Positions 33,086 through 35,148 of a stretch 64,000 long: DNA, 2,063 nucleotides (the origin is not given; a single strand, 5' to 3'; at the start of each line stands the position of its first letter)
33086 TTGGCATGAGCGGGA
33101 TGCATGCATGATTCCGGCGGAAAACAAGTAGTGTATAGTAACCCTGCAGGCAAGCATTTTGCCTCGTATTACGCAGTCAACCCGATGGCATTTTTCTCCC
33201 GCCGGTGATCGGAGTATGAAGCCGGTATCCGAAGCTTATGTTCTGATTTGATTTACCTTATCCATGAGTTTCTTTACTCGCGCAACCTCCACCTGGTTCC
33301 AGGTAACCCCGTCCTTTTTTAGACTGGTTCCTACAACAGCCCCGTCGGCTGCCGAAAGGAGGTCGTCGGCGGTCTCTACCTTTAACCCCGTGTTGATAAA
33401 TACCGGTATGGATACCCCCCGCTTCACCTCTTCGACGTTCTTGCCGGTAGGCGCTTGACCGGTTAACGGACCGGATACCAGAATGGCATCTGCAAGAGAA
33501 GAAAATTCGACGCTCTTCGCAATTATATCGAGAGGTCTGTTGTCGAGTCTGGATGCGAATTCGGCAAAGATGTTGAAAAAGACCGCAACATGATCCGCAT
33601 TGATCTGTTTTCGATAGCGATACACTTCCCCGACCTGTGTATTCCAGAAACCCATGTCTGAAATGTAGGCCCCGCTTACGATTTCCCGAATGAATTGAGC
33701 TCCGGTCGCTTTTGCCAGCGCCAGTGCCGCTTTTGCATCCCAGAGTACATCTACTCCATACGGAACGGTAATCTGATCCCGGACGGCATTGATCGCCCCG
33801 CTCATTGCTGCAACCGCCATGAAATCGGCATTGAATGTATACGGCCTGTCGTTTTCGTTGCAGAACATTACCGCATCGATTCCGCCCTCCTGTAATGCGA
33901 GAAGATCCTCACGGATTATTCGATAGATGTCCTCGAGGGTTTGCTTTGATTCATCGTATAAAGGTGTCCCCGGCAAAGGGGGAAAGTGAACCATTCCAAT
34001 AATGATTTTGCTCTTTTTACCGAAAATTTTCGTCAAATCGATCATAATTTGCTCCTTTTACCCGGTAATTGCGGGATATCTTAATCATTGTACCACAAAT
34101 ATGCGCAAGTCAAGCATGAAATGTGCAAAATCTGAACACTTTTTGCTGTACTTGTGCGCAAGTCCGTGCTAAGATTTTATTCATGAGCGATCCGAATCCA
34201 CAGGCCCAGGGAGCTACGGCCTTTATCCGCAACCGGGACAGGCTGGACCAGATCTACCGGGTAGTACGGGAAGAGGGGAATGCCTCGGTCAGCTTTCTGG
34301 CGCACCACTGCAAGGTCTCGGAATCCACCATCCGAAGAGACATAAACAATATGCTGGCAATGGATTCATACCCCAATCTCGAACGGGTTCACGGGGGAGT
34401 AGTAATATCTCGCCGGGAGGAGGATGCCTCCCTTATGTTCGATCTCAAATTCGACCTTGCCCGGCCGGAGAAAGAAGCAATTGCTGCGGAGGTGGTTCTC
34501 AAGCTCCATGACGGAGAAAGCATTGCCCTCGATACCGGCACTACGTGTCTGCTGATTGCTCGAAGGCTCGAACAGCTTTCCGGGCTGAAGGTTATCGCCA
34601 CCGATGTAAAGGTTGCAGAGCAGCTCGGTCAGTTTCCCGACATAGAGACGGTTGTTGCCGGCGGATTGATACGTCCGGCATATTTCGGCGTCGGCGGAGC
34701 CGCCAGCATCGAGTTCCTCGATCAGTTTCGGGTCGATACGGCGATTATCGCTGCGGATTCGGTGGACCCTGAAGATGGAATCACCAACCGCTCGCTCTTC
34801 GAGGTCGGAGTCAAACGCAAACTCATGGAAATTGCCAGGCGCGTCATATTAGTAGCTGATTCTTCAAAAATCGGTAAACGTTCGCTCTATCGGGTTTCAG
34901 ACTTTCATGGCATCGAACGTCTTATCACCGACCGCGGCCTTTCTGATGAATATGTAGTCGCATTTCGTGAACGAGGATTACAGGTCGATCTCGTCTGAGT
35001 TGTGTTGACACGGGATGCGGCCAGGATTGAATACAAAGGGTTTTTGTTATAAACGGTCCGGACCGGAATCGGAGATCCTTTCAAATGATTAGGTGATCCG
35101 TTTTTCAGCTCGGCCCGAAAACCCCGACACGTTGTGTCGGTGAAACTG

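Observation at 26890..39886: Catabolic island: fused class II aldolase, two divergent FGGY kinases, BtpA/SgcQ, a DeoR regulator and an Lsr/Rbs-like ABC importer around a tRNA-Ser gene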

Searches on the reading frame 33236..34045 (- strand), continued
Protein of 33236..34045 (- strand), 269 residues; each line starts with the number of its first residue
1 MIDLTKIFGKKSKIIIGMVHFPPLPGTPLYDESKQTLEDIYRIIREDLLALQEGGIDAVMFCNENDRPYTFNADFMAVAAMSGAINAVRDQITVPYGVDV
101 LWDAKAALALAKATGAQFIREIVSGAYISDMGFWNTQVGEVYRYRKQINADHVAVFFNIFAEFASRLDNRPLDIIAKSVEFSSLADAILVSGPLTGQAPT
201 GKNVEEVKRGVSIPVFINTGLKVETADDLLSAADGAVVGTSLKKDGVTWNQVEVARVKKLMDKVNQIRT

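Call 61: search_dna_similar(query=window:33236-34045:-, collection=plasmids, mode=protein, max_rows=25)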
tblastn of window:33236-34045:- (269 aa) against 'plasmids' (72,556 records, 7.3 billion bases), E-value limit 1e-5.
Records with a match: 189; places in all: 228; records where one place covers at least 80% of the query: 188.
Best place of each record, by identity: <60% 189.
By first word of the organism name: Rhizobium 108; Pantoea 10; Agrobacterium 9; Ensifer 7; Sinorhizobium 6; Paracoccus 6; Shinella 4; Labrenzia 3; Phyllobacterium 3; Mesorhizobium 3; and 23 more.
By predicted mobility (MOB-suite, as given by PLSDB): non-mobilizable 146; conjugative 35; mobilizable 8.
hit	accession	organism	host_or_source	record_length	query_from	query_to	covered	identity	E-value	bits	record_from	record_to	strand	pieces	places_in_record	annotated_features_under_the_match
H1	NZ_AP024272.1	Thermus thermophilus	-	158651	18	268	93%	51.6%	2e-66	230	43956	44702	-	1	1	BtpA/SgcQ family protein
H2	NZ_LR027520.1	Thermus thermophilus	-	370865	18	264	92%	50.0%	6e-66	229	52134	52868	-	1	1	BtpA/SgcQ family protein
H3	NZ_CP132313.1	Shinella zoogloeoides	Homo sapiens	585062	18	268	93%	48.0%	4e-64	223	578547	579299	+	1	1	BtpA/SgcQ family protein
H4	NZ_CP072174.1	Rhizobium sp. AB2/73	Phyla canescens,cell culture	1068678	18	268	93%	47.6%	2e-66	230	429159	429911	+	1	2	record has no annotation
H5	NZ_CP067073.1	Rhizobium sp. AB2/73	Phyla canescens,cell culture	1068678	18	268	93%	47.6%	2e-66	230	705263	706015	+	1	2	record has no annotation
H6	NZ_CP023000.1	Rhizobium sp. 11515TR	Cell culture,agricultural soil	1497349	18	268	93%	47.6%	5e-66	229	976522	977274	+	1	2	record has no annotation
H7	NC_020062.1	Rhizobium tropici CIAT 899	Phaseolus vulgaris root nodule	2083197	18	268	93%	47.6%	8e-66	228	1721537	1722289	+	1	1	record has no annotation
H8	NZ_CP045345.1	Labrenzia sp. THAF187b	pure culture,Surface of a polyethylene ...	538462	18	268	93%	47.6%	9e-64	223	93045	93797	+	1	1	BtpA/SgcQ family protein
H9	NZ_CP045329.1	Labrenzia sp. THAF191b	pure culture,Surface of a polyethylene ...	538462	18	268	93%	47.6%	9e-64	223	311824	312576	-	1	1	BtpA/SgcQ family protein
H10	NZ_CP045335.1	Labrenzia sp. THAF191a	pure culture,Surface of a polyethylene ...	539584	18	268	93%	47.6%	9e-64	223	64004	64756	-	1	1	BtpA/SgcQ family protein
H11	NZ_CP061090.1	Brucella sp. 6810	Homo sapiens,Blood culture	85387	18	268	93%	47.2%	4e-64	223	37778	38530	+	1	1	BtpA/SgcQ family protein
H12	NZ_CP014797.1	Salipiger profundus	single cell,environmental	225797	18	268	93%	46.4%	2e-67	233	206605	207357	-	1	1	BtpA/SgcQ family protein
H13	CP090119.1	Rhizobium leguminosarum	Trifolium ambiguum,Cell culture,Plant ...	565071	18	268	93%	46.4%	9e-65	225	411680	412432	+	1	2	BtpA/SgcQ family protein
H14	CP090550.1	Rhizobium leguminosarum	Trifolium pratense,Cell culture,Plant ...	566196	18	268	93%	46.4%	1e-64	225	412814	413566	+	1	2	BtpA/SgcQ family protein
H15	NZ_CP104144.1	Rhizobium sullae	Sulla coronaria,cell culture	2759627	18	268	93%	46.4%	2e-64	224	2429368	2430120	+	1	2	record has no annotation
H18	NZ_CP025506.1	Rhizobium leguminosarum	Pisum sativum,pea nodule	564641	18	268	93%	46.4%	2e-64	224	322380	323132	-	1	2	BtpA/SgcQ family protein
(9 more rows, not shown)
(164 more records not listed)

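Call 62: get_annotated_region(hit=H18, flank=9000)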
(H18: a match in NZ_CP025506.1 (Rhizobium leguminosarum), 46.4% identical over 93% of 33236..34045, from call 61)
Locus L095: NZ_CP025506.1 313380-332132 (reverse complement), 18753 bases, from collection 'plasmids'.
description: Rhizobium leguminosarum bv. viciae strain UPM791 plasmid pRlvE, complete sequence
organism: Rhizobium leguminosarum (NCBI taxid 387)
taxonomy: Bacteria; Pseudomonadota; Alphaproteobacteria; Hyphomicrobiales; Rhizobiaceae; Rhizobium; Rhizobium leguminosarum
host: -; source: Pisum sativum,pea nodule; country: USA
typing (MOB-suite, as given by PLSDB): non-mobilizable; replicon rep_cluster_841
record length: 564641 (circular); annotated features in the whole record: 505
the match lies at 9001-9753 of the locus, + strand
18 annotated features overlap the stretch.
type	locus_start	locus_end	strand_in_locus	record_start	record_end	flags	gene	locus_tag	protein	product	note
CDS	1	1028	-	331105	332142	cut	-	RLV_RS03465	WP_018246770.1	questin oxidase family protein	-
CDS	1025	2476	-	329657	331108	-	-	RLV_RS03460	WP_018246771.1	NAD(P)/FAD-dependent oxidoreductase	-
CDS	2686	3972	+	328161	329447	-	-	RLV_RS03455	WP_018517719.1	sugar ABC transporter substrate-binding protein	-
CDS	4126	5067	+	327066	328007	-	-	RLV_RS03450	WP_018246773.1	sugar ABC transporter permease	-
CDS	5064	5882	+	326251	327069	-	-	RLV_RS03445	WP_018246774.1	carbohydrate ABC transporter permease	GO:0008643 - carbohydrate transport [Evidence IEA]; GO:0055085 - transmembrane transport [Evidence IEA]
CDS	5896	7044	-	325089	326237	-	-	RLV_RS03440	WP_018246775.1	ABC transporter ATP-binding protein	-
CDS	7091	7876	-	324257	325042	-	-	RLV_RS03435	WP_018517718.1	SDR family NAD(P)-dependent oxidoreductase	-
CDS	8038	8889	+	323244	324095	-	-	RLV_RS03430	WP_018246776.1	DeoR/GlpR family DNA-binding transcription regulator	-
CDS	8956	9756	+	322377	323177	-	-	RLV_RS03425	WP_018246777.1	BtpA/SgcQ family protein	-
CDS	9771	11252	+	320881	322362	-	-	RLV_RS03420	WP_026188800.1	FGGY-family carbohydrate kinase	GO:0016310 - phosphorylation [Evidence IEA]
CDS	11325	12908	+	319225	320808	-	-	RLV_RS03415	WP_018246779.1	gamma-glutamyltransferase family protein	-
CDS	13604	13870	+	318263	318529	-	-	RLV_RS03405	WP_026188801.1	acylphosphatase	-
CDS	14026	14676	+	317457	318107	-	-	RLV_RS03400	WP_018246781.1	Rieske 2Fe-2S domain-containing protein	-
CDS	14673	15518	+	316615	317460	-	-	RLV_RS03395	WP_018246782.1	aromatic ring-hydroxylating dioxygenase subunit alpha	-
CDS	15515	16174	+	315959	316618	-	-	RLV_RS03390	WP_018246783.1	glutathione S-transferase family protein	GO:0006749 - glutathione metabolic process [Evidence IEA]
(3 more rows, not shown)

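Call 63: get_annotated_region(hit=H1, flank=9000)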
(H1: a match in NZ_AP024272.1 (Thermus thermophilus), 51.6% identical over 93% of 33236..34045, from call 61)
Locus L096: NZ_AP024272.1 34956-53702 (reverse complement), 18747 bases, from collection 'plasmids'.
description: Thermus thermophilus strain HB5018 plasmid pHB5018c, complete sequence
organism: Thermus thermophilus (NCBI taxid 274)
taxonomy: Bacteria; Deinococcota; Deinococci; Thermales; Thermaceae; Thermus; Thermus thermophilus
host: -; source: -; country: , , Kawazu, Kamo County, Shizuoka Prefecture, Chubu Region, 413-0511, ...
typing (MOB-suite, as given by PLSDB): non-mobilizable
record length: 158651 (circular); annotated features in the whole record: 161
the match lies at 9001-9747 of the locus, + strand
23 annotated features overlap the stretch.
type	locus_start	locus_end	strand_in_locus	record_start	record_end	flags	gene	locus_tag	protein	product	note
CDS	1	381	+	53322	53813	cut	-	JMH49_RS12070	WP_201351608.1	hypothetical protein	-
CDS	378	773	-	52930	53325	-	-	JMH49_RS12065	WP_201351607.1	type II toxin-antitoxin system VapC family toxin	-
CDS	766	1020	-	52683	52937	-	-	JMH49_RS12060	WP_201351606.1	AbrB/MazE/SpoVT family DNA-binding domain-containing protein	-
CDS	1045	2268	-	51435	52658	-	-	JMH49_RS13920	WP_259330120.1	toprim domain-containing protein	-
CDS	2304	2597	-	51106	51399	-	-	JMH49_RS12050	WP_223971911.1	hypothetical protein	-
CDS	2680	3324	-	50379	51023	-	-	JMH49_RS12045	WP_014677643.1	S24 family peptidase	-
CDS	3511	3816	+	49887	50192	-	-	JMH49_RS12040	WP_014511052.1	DUF433 domain-containing protein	-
CDS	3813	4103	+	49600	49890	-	-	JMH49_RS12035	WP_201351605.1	DUF5615 family PIN-like protein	-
CDS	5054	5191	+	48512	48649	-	-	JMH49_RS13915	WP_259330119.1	hypothetical protein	-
CDS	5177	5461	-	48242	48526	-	-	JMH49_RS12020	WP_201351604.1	transposase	GO:0006313 - DNA transposition [Evidence IEA]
CDS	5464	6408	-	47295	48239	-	-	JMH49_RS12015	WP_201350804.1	IS3 family transposase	-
CDS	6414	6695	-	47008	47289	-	-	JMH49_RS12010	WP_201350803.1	transposase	GO:0006313 - DNA transposition [Evidence IEA]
CDS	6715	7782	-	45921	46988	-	-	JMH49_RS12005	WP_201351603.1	IS256 family transposase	-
CDS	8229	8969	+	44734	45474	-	-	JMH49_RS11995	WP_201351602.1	DeoR/GlpR family DNA-binding transcription regulator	-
CDS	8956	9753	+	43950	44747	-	-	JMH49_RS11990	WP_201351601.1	BtpA/SgcQ family protein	-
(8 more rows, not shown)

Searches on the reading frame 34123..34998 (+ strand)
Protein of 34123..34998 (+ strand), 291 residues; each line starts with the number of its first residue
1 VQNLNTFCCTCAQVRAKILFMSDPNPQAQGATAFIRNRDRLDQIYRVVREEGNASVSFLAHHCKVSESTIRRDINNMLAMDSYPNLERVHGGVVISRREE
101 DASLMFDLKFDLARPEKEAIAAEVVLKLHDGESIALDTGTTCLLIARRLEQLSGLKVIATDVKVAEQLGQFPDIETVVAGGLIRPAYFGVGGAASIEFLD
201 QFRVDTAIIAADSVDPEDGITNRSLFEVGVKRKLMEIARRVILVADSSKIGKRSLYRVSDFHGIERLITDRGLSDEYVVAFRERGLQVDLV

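Call 4: search_protein_families(library=pfam, proteins=[window:34123-34998:+])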
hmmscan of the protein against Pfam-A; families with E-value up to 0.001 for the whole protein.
window:34123-34998:+ (291 aa): 3 families
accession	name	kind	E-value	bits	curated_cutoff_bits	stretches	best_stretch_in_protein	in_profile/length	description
PF00455.28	DeoRC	-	4.9e-42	144.1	31.8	1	116-271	5-160/160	DeoR C terminal sensor domain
PF08220.18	HTH_DeoR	-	6.2e-12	45.5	21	1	40-96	1-54/57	DeoR-like helix-turn-helix domain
PF08279.18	HTH_11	-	6e-05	23.3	25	1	40-76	1-38/55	HTH domain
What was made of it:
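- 34183..34998 (+): DeoR-family regulator (271 aa), divergent from BtpA. Pfam HTH_DeoR and DeoRC (call 4).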

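Call 6: search_protein_families(library=ncbifam, proteins=[window:34123-34998:+], max_evalue=0.00001)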
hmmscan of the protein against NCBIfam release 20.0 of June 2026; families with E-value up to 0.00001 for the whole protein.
window:34123-34998:+ (291 aa): 10 families
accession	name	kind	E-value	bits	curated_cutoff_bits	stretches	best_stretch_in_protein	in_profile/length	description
NF040755.1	AgaR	equivalog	8e-43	146.4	260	1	39-290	6-255/256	transcriptional repressor AgaR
NF041397.1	TranRegGlpR_Halo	equivalog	4.2e-41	141.2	300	1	39-288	5-249/253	HTH-type transcriptional regulator GlpR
NF007753.1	PRK10434.1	equivalog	1e-36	126.8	350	1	37-290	3-252/253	glucitol operon DNA-binding transcriptional repressor SrlR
NF008154.0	PRK10906.1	equivalog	2.8e-34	118.6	331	1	37-275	3-236/252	DeoR/GlpR family transcriptional regulator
NF007316.0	PRK09802.1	equivalog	2.7e-33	115.3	351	1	30-291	8-267/269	DeoR family transcriptional regulator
NF040890.1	trans_reg_YgbI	equivalog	8e-29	100.9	400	1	39-288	5-249/253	DNA-binding transcriptional repressor YgbI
NF040887.2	trans_reg_YciT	exception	7e-28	97.9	450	1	40-291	4-246/246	DNA-binding transcriptional regulator YciT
NF007720.0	PRK10411.1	equivalog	5.4e-22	78.3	259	1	40-272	5-234/243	L-fucose operon activator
NF007961.0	PRK10681.1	equivalog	7.5e-20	71.4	244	1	36-287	4-249/252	DNA-binding transcriptional repressor DeoR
NF010034.0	PRK13509.1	equivalog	1.5e-16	60.6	244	1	39-291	5-251/251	HTH-type transcriptional regulator UlaR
